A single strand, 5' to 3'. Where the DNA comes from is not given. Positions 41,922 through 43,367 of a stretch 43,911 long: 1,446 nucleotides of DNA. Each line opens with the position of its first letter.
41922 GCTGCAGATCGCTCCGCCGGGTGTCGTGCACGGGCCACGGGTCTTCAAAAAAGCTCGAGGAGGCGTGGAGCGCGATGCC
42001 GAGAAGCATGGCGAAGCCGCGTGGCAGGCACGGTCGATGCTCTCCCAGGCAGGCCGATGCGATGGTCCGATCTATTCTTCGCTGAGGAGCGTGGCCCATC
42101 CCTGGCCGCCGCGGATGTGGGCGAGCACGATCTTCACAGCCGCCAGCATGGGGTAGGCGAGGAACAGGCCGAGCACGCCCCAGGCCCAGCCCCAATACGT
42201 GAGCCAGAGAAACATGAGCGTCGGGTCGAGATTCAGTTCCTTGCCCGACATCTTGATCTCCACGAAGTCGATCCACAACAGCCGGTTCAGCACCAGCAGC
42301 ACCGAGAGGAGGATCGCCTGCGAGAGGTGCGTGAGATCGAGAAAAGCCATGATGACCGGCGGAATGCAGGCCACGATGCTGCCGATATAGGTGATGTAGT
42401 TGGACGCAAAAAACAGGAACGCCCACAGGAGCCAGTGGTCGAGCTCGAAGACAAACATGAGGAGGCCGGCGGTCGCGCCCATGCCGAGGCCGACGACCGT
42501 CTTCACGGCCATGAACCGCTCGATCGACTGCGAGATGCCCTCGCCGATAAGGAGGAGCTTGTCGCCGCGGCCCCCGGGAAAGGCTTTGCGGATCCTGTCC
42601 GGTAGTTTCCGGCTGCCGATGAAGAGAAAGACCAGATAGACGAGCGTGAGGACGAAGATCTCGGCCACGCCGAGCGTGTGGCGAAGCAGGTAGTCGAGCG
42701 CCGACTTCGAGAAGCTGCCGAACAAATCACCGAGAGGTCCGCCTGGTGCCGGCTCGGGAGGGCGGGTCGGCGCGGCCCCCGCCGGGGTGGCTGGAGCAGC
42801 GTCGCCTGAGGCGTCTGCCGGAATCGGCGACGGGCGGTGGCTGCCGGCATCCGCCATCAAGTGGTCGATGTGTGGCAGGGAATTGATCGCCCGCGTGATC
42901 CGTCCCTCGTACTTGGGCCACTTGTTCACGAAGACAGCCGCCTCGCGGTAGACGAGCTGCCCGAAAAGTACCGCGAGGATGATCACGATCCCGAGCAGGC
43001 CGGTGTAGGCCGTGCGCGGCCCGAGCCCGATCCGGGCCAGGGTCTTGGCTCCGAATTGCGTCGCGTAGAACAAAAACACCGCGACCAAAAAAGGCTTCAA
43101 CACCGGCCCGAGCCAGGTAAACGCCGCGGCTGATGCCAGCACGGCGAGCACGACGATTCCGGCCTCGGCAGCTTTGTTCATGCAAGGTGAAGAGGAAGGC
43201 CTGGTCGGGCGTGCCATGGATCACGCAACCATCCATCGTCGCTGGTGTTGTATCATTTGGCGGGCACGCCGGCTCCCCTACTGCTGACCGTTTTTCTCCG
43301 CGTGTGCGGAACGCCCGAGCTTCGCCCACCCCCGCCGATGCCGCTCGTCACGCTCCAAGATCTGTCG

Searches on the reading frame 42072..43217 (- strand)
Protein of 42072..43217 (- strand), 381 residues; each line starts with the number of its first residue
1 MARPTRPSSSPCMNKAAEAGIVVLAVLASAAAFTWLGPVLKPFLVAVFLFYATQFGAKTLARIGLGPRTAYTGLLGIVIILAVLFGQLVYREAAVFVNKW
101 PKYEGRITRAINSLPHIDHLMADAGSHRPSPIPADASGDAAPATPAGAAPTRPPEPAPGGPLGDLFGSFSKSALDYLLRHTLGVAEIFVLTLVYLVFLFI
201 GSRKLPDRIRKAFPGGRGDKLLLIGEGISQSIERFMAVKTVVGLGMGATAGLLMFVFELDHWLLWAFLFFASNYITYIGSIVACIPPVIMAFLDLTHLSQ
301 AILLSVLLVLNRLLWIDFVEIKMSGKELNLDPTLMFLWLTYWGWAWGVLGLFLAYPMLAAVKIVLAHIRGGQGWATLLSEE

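Call 67: search_protein_families(library=pfam, proteins=[window:42072-43217:-], max_evalue=0.001)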
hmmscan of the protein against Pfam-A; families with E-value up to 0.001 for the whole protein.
window:42072-43217:- (381 aa): 1 family
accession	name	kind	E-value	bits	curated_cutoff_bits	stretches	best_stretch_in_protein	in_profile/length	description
PF01594.21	AI-2E_transport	-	3.7e-34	118.8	34.3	2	172-368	131-326/327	AI-2E family transporter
